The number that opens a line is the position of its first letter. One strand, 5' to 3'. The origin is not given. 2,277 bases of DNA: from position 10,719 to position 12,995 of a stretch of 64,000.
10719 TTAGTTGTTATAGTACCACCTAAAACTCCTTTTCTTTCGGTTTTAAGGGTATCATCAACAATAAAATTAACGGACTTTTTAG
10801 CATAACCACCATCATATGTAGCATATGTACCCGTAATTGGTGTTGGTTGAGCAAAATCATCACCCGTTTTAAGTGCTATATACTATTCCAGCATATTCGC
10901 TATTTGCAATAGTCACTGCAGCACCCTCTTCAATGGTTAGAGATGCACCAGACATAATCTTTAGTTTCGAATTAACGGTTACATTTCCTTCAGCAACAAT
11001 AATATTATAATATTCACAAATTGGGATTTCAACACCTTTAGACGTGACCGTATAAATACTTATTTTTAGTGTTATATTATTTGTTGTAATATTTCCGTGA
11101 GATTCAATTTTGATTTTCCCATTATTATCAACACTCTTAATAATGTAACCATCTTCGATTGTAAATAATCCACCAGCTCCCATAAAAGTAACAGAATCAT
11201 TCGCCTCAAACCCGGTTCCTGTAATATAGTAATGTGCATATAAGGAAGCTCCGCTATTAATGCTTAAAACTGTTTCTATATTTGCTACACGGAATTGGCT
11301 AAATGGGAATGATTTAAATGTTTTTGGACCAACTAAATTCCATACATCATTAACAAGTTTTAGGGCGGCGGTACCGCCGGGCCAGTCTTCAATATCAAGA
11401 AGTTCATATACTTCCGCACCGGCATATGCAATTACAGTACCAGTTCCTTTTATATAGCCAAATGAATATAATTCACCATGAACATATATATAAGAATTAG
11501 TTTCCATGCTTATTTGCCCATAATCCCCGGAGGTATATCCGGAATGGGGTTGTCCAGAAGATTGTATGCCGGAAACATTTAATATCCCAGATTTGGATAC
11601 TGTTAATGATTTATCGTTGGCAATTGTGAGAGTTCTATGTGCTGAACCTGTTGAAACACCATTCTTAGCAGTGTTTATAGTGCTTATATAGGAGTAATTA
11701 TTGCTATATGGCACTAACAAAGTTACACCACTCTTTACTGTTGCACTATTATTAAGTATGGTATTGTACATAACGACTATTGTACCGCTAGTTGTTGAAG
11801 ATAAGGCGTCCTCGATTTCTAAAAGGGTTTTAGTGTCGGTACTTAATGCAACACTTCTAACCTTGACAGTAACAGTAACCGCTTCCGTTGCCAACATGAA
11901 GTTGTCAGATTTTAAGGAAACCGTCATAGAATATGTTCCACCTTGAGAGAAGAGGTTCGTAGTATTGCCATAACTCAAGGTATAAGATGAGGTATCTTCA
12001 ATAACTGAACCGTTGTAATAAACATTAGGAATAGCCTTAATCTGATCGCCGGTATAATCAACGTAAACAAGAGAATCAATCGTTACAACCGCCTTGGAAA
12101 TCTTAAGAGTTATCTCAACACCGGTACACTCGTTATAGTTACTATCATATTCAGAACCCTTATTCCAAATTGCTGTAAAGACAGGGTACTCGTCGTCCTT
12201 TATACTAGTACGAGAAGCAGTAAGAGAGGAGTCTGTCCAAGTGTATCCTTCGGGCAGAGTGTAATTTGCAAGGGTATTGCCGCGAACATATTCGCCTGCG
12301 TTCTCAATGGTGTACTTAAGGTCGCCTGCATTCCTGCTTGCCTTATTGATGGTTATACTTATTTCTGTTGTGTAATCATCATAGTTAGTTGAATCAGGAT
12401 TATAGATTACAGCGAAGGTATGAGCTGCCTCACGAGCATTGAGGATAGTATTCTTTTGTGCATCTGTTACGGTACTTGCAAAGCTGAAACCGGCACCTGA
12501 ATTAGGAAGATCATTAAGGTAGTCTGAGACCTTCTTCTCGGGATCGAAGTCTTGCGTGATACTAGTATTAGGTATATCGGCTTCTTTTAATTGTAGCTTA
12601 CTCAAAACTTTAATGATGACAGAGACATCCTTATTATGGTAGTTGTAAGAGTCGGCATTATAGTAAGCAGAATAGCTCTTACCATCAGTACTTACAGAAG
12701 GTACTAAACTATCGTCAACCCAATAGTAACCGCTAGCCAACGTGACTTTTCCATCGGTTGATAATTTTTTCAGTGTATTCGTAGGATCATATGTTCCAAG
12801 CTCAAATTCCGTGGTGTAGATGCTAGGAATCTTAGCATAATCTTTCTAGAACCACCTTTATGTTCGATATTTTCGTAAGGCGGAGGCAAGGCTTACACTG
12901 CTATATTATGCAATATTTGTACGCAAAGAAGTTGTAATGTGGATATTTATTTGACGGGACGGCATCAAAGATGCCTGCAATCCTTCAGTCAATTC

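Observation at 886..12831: Expressed surface-protein gene and an inverted silent 3' cassette share an identical 506-bp core, an inversion-ready antigenic-variation architecture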

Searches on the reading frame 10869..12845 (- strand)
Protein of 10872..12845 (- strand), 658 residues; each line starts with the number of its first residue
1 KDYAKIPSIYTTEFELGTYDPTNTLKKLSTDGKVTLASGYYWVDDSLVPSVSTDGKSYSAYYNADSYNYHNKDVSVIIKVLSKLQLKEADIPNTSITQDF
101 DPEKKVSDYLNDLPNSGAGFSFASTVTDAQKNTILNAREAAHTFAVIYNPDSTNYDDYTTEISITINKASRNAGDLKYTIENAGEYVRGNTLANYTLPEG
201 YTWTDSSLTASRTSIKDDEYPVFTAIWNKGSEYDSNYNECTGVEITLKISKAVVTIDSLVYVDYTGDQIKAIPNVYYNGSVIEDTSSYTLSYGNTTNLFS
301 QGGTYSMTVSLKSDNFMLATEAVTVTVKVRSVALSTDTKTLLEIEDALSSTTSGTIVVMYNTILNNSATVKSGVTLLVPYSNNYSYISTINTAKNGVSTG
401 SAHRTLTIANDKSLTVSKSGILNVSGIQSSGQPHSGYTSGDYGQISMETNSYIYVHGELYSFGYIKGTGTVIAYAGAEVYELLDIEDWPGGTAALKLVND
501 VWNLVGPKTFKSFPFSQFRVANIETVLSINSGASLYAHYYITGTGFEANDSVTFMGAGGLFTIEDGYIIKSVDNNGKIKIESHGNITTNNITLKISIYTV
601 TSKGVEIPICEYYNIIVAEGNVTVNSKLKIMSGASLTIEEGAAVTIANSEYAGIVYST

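Call 4: search_protein_families(library=pfam, proteins=[window:10869-12740:-])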
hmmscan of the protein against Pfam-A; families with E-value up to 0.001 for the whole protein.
window:10869-12740:- (623 aa): 0 families

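Call 5: search_protein_families(library=ncbifam, proteins=[window:10869-12740:-])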
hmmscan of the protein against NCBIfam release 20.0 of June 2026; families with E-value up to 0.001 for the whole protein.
window:10869-12740:- (623 aa): 0 families

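Call 35: search_protein_families(library=pfam, proteins=[window:10872-12845:-], max_evalue=1)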
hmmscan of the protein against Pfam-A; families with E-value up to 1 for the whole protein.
window:10872-12845:- (658 aa): 1 family
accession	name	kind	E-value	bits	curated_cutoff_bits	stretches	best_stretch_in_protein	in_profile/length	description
PF09148.16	DUF1934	-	0.096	13.1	22.5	1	401-451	45-94/128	Domain of unknown function (DUF1934)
